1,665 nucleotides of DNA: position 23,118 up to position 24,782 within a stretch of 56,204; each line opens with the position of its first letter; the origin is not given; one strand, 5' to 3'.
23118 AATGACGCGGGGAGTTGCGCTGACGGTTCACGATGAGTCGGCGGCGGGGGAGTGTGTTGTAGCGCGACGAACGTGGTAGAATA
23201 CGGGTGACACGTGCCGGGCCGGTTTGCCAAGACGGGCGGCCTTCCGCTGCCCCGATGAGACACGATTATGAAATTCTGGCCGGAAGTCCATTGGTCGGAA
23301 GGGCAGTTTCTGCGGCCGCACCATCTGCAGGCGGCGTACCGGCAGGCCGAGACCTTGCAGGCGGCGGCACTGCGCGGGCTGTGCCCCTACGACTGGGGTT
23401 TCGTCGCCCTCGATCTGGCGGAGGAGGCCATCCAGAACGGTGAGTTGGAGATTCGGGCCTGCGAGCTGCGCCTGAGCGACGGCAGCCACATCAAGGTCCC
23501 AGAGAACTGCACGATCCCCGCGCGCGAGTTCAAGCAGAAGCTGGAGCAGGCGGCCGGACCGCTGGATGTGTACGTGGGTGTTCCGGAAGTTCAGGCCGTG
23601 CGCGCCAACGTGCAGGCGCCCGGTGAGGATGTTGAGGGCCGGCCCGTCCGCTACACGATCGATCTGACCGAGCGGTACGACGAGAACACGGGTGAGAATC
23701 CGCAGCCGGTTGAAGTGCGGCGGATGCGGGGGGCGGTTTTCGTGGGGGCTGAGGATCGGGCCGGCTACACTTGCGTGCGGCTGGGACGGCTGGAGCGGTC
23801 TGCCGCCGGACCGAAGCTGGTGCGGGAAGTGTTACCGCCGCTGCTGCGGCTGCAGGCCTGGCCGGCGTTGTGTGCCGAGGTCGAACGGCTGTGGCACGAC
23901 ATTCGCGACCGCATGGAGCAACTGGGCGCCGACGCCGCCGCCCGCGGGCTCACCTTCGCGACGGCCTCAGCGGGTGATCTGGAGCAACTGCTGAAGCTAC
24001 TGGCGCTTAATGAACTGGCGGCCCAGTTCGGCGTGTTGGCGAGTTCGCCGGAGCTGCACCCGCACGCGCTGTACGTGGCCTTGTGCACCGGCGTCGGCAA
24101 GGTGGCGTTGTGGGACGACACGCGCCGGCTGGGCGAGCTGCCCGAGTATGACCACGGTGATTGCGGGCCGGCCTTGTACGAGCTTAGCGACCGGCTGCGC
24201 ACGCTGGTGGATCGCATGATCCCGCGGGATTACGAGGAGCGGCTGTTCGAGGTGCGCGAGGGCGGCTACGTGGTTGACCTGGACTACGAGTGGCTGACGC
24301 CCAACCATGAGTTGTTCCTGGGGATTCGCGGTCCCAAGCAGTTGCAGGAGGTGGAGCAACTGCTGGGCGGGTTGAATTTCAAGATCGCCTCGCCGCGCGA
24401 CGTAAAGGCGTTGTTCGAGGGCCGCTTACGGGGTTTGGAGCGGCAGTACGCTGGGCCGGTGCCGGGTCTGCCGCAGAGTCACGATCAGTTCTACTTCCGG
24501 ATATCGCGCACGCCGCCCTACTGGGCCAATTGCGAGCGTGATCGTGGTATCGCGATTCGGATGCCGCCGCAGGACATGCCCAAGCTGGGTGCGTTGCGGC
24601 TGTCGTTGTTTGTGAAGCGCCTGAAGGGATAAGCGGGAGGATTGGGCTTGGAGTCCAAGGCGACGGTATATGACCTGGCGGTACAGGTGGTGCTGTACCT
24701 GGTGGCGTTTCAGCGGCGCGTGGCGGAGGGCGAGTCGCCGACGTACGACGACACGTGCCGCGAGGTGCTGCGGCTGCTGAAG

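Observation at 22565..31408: Stand-alone membrane-complex arm of a type VI secretion system (tssJ-like, tssK, tssL, tssM, tagF) with no contractile machinery nearby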

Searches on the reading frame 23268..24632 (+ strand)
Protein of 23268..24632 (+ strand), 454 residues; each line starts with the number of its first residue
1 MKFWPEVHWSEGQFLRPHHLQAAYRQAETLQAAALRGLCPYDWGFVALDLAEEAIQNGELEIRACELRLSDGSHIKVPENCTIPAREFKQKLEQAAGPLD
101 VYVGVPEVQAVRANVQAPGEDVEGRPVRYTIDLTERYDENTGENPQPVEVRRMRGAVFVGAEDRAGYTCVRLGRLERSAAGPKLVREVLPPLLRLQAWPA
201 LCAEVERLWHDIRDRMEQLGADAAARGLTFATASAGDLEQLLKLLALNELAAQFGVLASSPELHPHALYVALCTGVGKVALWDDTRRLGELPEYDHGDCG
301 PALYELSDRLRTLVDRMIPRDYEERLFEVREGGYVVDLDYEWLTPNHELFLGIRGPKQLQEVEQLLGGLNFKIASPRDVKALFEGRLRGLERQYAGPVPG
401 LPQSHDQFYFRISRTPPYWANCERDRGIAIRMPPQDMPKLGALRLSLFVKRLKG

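Call 3: search_protein_families(library=pfam, proteins=[window:23268-24632:+], max_evalue=0.01)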
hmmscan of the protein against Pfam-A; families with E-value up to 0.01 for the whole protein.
window:23268-24632:+ (454 aa): 1 family
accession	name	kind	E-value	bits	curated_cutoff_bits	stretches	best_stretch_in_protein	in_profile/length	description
PF05936.17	T6SS_VasE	-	6.3e-66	223.4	23.4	1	19-433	1-416/429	Bacterial Type VI secretion, VC_A0110, EvfL, ImpJ, VasE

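Call 4: search_protein_families(library=ncbifam, proteins=[window:23268-24632:+], max_evalue=0.01)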
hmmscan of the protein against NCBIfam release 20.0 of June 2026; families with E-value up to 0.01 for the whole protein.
window:23268-24632:+ (454 aa): 1 family
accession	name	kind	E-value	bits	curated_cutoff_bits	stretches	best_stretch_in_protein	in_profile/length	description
TIGR03353.2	VI_chp_4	equivalog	1.3e-72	245.3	100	1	6-435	2-418/429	type VI secretion system baseplate subunit TssK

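Call 8: find_encoding_contigs(protein=window:23268-24632:+, flank=10000, max_places=6)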
Protein window:23268-24632:+ (454 aa): no gene with exactly this product is on record in the collection.

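Call 9: find_related_loci(query=window:23268-24632:+, collection=genome_contigs, flank=10000)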
Query window:23268-24632:+ (454 aa) in genome_contigs; peptide patterns used: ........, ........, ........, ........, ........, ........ (x = any residue, [..] = any of these).
105 stretches matched a pattern; 11 encode a relative of the query (tblastn E <= 1e-3); 11 distinct loci.
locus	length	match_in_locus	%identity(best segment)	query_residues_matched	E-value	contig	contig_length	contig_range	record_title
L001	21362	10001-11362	98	1-454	0e+0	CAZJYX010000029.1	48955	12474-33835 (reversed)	MAG TPA_asm: uncultured Planctomycetales bacterium isolate SRP241326_co3_323 genome assembly, contig: NODE_1146_length_4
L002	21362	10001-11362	70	1-454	0e+0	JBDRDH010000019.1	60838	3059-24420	MAG: Planctomycetota bacterium isolate MEGAHIT-group-1.24 k141_10641339, whole genome shotgun sequence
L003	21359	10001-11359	63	1-453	0e+0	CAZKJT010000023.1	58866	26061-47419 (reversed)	MAG TPA_asm: uncultured Planctomycetales bacterium isolate binchicken_co179_117 genome assembly, contig: NODE_1690_lengt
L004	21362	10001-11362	63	1-454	0e+0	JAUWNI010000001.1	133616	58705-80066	MAG: Phycisphaerae bacterium isolate CSMAG_2420 CSMAG_2420_k141_127562_length_133616_cov_17.9944, whole genome shotgun s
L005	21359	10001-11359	62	1-453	0e+0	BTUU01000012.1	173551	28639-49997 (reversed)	MAG: Planctomycetota bacterium AMX-MBFR-47 DNA, sequence12, whole genome shotgun sequence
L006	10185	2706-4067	63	1-454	0e+0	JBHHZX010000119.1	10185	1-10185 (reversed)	MAG: Phycisphaerae bacterium isolate K_3_bin.53 NODE_2579_length_10185_cov_5.537117, whole genome shotgun sequence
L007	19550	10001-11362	63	1-454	0e+0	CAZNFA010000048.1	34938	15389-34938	MAG TPA_asm: uncultured Planctomycetales bacterium isolate SRP068000_co1_607 genome assembly, contig: NODE_1279_length_3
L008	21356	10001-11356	63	1-452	0e+0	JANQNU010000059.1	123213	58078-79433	MAG: Phycisphaerae bacterium isolate IP29b_bin.106 k99_2327366, whole genome shotgun sequence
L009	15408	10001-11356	64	1-453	0e+0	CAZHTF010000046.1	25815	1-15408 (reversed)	MAG TPA_asm: uncultured Planctomycetales bacterium isolate binchicken_co58_172 genome assembly, contig: NODE_1509_length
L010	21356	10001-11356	60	1-452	0e+0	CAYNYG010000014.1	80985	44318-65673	MAG TPA_asm: uncultured Planctomycetales bacterium isolate SRP329715_co1_410 genome assembly, contig: NODE_334_length_80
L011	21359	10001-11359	60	1-453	0e+0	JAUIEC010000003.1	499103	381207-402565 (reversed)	MAG: Phycisphaerae bacterium isolate 8_bin.18 NODE_29_length_499103_cov_1.926361, whole genome shotgun sequence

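Call 16: find_homologous_proteins(query=window:23268-24632:+, max_evalue=1e-20)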
Query window:23268-24632:+ (454 aa): 78 proteins with E <= 1e-20 among 8000 candidates.
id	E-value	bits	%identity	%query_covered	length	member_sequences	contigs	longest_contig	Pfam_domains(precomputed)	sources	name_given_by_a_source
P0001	0.0e+0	1032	98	100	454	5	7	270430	PF05936.18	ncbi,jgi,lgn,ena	jgi:type VI secretion system protein ImpJ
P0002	6.6e-217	739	70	100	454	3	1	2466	PF05936.18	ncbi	-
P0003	3.9e-211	720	69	100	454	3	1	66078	PF05936.18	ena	-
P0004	4.9e-211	720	69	100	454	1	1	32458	PF05936.18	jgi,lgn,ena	-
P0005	6.6e-206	703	67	100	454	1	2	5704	PF05936.18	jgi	jgi:type VI secretion system protein ImpJ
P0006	6.7e-206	703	68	100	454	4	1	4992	PF05936.18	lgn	-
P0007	5.9e-204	696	65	100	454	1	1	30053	PF05936.18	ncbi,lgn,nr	ncbi:MAG: type VI secretion system baseplate subunit TssK [Planctomycetes bacterium]|nr:type VI secr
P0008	5.6e-203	693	65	100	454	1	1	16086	PF05936.18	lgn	-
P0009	1.7e-200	685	63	100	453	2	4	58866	PF05936.18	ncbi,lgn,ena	-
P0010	1.4e-199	682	64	100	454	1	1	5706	PF05936.18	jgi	jgi:type VI secretion system protein ImpJ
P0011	8.7e-199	679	64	100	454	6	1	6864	PF05936.18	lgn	-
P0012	4.9e-197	674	63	100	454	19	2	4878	PF05936.18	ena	-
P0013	5.5e-197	673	62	100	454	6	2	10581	PF05936.18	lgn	-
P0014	5.7e-197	673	63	100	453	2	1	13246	PF05936.18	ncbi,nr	ncbi:MAG: type VI secretion system baseplate subunit TssK [Planctomycetota bacterium]|nr:MAG: type V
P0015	2.3e-196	671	62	100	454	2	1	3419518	PF05936.18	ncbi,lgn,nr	ncbi:hypothetical protein RAS1_22620 [Phycisphaerae bacterium RAS1]|nr:hypothetical protein RAS1_226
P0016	3.8e-196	671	63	100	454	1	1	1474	PF05936.18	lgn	-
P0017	2.5e-195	668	63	100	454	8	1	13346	PF05936.18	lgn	-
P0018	2.6e-195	668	63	100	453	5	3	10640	PF05936.18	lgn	-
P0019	3.0e-195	668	64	100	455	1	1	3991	PF05936.18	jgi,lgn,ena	-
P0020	3.3e-195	667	63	100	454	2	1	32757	PF05936.18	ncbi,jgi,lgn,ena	-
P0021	1.1e-194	666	63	100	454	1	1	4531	PF05936.18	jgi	jgi:type VI secretion system protein ImpJ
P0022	1.2e-194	666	62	100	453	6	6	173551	PF05936.18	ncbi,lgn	ncbi:MAG: hypothetical protein AMXMBFR47_29390 [Planctomycetota bacterium]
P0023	3.5e-194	664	62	100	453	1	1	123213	PF05936.18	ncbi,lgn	-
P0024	6.1e-194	663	62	100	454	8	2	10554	PF05936.18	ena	-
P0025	7.8e-194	663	63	100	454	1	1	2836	PF05936.18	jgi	jgi:type VI secretion system protein ImpJ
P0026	1.0e-193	663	63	100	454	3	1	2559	PF05936.18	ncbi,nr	ncbi:MAG: type VI secretion system baseplate subunit TssK [Planctomycetes bacterium]|nr:type VI secr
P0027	1.3e-192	659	63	100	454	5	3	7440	PF05936.18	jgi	jgi:type VI secretion system protein ImpJ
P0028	2.2e-192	658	62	100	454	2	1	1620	PF05936.18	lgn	-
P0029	2.6e-192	658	61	100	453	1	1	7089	PF05936.18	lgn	-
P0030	4.0e-192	657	62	100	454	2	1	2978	PF05936.18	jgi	jgi:type VI secretion system protein ImpJ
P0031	4.2e-192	657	64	100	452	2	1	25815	PF05936.18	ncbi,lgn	-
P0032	1.8e-191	655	62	100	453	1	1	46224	PF05936.18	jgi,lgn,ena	-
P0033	4.4e-191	654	61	100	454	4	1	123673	PF05936.18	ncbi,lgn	-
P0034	1.1e-190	653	62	100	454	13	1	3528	PF05936.18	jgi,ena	-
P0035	2.1e-190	652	62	100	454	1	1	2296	PF05936.18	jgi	jgi:type VI secretion system protein ImpJ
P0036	1.8e-189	649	62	100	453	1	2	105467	PF05936.18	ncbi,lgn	-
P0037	3.9e-189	647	60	100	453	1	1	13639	PF05936.18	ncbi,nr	ncbi:MAG: type VI secretion system baseplate subunit TssK [Planctomycetes bacterium]|nr:type VI secr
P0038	6.5e-188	643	60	100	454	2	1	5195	PF05936.18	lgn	-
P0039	1.1e-187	643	61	100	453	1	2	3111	PF05936.18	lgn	-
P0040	1.1e-186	639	59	100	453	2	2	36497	PF05936.18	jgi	jgi:type VI secretion system protein ImpJ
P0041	1.5e-186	639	60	100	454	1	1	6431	PF05936.18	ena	-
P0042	3.2e-186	638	60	100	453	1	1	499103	PF05936.18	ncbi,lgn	-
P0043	9.1e-186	636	62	100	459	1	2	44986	PF05936.18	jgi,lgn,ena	-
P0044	1.0e-185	636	60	100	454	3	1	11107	PF05936.18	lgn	-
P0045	1.4e-185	636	60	100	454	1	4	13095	PF05936.18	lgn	-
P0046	2.1e-185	635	62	100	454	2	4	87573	PF05936.18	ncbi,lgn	-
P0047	4.2e-185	634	60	100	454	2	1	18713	PF05936.18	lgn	-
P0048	1.7e-184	632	60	100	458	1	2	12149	PF05936.18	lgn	-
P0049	4.7e-184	631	59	100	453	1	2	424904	PF05936.18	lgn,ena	-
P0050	3.0e-180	618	59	100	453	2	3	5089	PF05936.18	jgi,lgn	jgi:type VI secretion system protein ImpJ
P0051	7.3e-179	614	60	96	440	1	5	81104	PF05936.18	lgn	-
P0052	4.8e-178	611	66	89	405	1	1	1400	PF05936.18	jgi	jgi:type VI secretion system protein ImpJ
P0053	6.1e-176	604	57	100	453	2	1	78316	PF05936.18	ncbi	ncbi:MAG: type VI secretion system baseplate subunit TssK [Phycisphaerae bacterium]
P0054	5.6e-174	597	57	100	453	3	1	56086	PF05936.18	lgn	-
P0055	1.9e-171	589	55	100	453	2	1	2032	PF05936.18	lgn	-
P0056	2.2e-168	579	56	100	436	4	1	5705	PF05936.18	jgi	-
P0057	1.7e-166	573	56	100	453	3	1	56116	PF05936.18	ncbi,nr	ncbi:MAG: type VI secretion system baseplate subunit TssK [Phycisphaerae bacterium]|nr:type VI secre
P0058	4.0e-128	446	54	82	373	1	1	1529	PF05936.18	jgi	jgi:type VI secretion system protein ImpJ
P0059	2.3e-118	414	60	66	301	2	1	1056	PF05936.18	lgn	-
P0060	5.5e-87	311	39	99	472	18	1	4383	PF05936.18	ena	-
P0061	1.3e-86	309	39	99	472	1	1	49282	PF05936.18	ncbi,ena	-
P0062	2.0e-85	306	38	99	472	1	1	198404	PF05936.18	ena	-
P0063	2.5e-85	305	39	99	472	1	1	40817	PF05936.18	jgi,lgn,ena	-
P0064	4.5e-85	304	38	99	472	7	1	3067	PF05936.18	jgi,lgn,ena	-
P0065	1.4e-84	303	37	99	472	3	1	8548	PF05936.18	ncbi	-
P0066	3.1e-82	295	37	99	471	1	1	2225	PF05936.18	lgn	-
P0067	2.5e-81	292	37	99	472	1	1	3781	PF05936.18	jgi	-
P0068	2.6e-81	292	36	99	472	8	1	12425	PF05936.18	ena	-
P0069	5.4e-81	291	38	99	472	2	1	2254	PF05936.18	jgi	-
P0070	9.6e-81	290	37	99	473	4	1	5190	PF05936.18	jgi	jgi:type VI secretion system protein ImpJ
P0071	2.9e-80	289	37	99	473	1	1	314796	PF05936.18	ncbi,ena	-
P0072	8.6e-80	287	38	95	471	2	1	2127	PF05936.18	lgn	-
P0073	7.4e-79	284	38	100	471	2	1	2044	PF05936.18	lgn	-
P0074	7.6e-79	284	37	99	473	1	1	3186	PF05936.18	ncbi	-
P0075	7.9e-79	284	38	100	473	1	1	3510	PF05936.18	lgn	-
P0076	8.6e-73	264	36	100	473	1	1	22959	PF05936.18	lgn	-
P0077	3.6e-71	259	35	99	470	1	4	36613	PF05936.18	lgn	-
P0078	4.8e-71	258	34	99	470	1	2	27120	PF05936.18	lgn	-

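Call 17: find_encoding_contigs(protein=P0015, flank=10000, max_places=2)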
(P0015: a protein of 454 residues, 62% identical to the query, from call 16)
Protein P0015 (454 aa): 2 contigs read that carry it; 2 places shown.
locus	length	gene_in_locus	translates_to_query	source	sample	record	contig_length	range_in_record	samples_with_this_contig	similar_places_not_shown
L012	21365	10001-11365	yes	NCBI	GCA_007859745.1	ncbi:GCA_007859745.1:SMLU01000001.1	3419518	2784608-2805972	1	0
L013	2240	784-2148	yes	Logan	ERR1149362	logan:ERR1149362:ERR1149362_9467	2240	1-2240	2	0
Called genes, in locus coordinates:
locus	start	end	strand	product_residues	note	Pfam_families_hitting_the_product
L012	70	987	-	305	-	PF01149:Fapy_DNA_glyco, PF06831:H2TH, PF06827:zf-FPG_IleRS (weak)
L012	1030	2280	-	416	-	PF00346:Complex1_49kDa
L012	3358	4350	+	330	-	-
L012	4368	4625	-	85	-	PF05685:Uma2 (weak)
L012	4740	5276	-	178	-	PF00329:Complex1_30kDa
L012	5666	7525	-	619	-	PF12679:ABC2_membrane_2, PF13346:ABC2_membrane_5 (weak)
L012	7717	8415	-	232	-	PF12686:DUF3800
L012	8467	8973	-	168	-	-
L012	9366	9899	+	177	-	-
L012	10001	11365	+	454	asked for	PF05936:T6SS_VasE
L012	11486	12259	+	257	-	PF09850:DotU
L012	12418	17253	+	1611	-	PF14331:IcmF-related_N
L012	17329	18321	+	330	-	PF09867:TagF_N (faint)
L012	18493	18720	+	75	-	-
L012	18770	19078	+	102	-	-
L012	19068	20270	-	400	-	PF27098:Rv0959_3rd, PF13519:VWA_2 (weak)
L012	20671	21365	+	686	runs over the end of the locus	PF08298:AAA_PrkA, PF06798:PrkA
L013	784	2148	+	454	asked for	PF05936:T6SS_VasE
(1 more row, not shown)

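Call 18: find_encoding_contigs(protein=P0071, flank=10000, max_places=2)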
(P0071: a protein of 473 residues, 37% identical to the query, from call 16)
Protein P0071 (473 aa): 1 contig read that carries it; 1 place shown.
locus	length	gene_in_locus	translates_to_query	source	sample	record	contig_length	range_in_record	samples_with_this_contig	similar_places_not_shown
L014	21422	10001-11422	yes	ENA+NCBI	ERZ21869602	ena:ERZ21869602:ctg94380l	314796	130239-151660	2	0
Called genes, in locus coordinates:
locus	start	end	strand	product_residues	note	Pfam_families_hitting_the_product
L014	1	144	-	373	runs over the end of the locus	-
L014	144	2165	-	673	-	-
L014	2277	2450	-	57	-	-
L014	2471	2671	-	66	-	-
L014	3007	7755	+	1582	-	PF00069:Pkinase (faint), PF02369:Big_1, PF09134:Invasin_D3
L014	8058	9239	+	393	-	PF09762:CCDC93_CC (weak)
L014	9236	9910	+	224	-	-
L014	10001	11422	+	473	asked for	PF05936:T6SS_VasE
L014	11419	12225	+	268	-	PF09850:DotU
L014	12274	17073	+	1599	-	PF14331:IcmF-related_N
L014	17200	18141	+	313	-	-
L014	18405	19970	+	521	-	PF06812:ImpA_N, PF16989:T6SS_VasJ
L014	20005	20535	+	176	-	PF05591:T6SS_VipA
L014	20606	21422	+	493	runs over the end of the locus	PF05943:VipB, PF18945:VipB_2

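Call 20: find_homologous_proteins(query=L014:20606-21421:+, max_evalue=1e-10)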
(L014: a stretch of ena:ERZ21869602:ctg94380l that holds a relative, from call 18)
Query L014:20606-21421:+ (272 aa): 322 proteins with E <= 1e-10 among 1236 candidates; the best 120 are listed.
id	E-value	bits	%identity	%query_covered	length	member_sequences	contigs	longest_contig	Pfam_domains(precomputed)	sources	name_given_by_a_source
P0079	1.0e-143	495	80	95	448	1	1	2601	PF18945.6,PF05943.18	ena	-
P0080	1.5e-142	492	79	95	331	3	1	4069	PF05943.18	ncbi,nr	ncbi:MAG: type VI secretion system contractile sheath large subunit, partial [Planctomycetes bacteri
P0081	1.0e-141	489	79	95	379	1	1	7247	PF05943.18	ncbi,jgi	ncbi:MAG: type VI secretion system contractile sheath large subunit [Planctomycetota bacterium]|jgi:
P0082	2.2e-109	383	79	78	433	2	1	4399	PF18945.6,PF05943.18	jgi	jgi:type VI secretion system protein ImpC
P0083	1.0e-100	355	81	68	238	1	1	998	PF05943.18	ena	-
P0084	5.9e-89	316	73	70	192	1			PF05943.18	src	-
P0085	1.6e-87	311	77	66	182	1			PF05943.18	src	-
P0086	2.1e-86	308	78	61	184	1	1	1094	PF05943.18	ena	-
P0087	3.3e-74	268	52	89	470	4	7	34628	PF18945.6,PF05943.18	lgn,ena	-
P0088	3.6e-72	261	83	53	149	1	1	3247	PF05943.18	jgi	-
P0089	1.2e-70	256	50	89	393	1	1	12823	PF05943.18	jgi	jgi:type VI secretion system protein ImpC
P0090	2.8e-69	252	46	98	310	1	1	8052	PF05943.18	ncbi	ncbi:MAG TPA: type VI secretion system contractile sheath large subunit, partial [Myxococcaceae bact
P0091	6.2e-69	250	46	95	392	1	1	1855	PF05943.18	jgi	-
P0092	1.5e-68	249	51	85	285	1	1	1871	PF05943.18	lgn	-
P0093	1.6e-68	249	46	95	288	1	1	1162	PF05943.18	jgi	-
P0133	2.6e-62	229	54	69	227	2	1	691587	PF05943.18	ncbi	-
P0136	4.1e-62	228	43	98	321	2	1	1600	PF05943.18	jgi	jgi:type VI secretion system protein ImpC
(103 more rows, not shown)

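Call 21: find_encoding_contigs(protein=P0087, flank=10000, max_places=3)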
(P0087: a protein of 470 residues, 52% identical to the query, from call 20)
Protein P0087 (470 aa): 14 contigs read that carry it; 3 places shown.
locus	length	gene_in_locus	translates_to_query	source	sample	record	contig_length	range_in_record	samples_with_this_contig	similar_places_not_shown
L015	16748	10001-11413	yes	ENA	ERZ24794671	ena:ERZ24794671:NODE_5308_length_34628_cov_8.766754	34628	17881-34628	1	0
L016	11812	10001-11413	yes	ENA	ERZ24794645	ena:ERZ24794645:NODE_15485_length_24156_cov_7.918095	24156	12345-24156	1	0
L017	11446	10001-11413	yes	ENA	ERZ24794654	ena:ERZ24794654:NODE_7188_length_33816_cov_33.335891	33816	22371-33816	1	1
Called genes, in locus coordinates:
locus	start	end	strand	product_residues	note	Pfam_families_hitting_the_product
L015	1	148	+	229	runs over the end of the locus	PF12790:T6SS-SciN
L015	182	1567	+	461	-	PF05936:T6SS_VasE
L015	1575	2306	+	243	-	PF09850:DotU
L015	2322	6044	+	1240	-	PF14331:IcmF-related_N, PF06761:IcmF-related, PF21070:IcmF_helical (weak), PF06744:IcmF_C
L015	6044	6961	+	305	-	PF09867:TagF_N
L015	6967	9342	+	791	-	-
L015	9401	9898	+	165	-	PF05591:T6SS_VipA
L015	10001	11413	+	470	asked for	PF05943:VipB, PF18945:VipB_2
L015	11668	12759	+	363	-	PF00535:Glycos_transf_2, PF07719:TPR_2 (faint), PF13424:TPR_12 (faint)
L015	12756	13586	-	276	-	-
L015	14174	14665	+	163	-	PF05638:T6SS_HCP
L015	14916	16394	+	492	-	PF23186:DUF7059 (weak), PF05175:MTS, PF06325:PrmA, PF13489:Methyltransf_23 (weak), PF03602:Cons_hypoth95 (weak), PF13847:Methyltransf_31, PF08241:Methyltransf_11, PF13649:Methyltransf_25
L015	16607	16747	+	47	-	?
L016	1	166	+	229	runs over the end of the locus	PF12790:T6SS-SciN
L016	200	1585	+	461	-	PF05936:T6SS_VasE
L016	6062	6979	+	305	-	PF09867:TagF_N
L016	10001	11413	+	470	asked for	PF05943:VipB, PF18945:VipB_2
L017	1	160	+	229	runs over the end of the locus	PF12790:T6SS-SciN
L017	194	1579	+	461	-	PF05936:T6SS_VasE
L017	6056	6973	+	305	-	PF09867:TagF_N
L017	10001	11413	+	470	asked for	PF05943:VipB, PF18945:VipB_2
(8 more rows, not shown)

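Call 22: find_encoding_contigs(protein=P0133, flank=10000, max_places=2)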
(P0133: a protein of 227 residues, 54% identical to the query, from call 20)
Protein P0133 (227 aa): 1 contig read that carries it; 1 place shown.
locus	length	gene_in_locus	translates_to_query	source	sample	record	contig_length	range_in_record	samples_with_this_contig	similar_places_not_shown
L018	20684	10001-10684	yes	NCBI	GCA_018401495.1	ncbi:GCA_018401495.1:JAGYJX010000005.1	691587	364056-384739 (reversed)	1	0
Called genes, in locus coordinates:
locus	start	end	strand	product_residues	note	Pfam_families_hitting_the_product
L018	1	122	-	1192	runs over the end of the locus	PF14331:IcmF-related_N, PF06761:IcmF-related, PF21070:IcmF_helical, PF06744:IcmF_C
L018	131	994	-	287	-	PF09850:DotU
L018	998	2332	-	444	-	PF05936:T6SS_VasE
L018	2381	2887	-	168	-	PF12790:T6SS-SciN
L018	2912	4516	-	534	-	PF00498:FHA, PF20232:T6SS_FHA_C (faint)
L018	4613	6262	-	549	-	PF05591:T6SS_VipA (weak), PF05943:VipB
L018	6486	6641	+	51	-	-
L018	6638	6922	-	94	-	-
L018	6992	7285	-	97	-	-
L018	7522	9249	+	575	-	PF06812:ImpA_N, PF16989:T6SS_VasJ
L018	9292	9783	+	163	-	PF05591:T6SS_VipA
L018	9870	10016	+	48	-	-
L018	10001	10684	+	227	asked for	PF05943:VipB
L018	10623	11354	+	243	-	PF05943:VipB, PF18945:VipB_2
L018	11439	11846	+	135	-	PF04965:GPW_gp25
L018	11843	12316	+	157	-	PF05947:T6SS_TssF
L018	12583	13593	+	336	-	PF05947:T6SS_TssF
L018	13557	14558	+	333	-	PF06996:T6SS_TssG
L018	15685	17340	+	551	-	PF17871:AAA_lid_9, PF16326:ABC_tran_CTD (weak), PF00004:AAA, PF07724:AAA_2, PF07728:AAA_5, PF10431:ClpB_D2-small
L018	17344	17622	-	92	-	-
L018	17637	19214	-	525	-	PF13469:Sulfotransfer_3, PF13428:TPR_14 (faint), PF14559:TPR_19 (faint), PF13431:TPR_17 (faint), PF00515:TPR_1 (faint), PF07719:TPR_2 (faint), PF13489:Methyltransf_23 (weak), PF13649:Methyltransf_25 (weak), +2 more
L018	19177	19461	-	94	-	-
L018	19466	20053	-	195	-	-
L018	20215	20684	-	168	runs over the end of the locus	PF05638:T6SS_HCP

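Call 25: find_encoding_contigs(protein=P0081, flank=10000, max_places=3)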
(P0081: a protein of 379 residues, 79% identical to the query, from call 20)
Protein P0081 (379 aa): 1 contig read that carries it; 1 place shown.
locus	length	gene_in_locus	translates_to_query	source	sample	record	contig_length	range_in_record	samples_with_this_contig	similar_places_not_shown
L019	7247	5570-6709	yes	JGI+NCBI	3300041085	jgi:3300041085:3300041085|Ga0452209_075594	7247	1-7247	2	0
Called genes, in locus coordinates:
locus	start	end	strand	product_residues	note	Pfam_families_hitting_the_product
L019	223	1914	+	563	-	-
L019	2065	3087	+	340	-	PF09867:TagF_N (weak)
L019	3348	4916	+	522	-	PF06812:ImpA_N, PF16989:T6SS_VasJ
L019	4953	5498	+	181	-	PF05591:T6SS_VipA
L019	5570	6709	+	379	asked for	PF05943:VipB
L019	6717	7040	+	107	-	PF18945:VipB_2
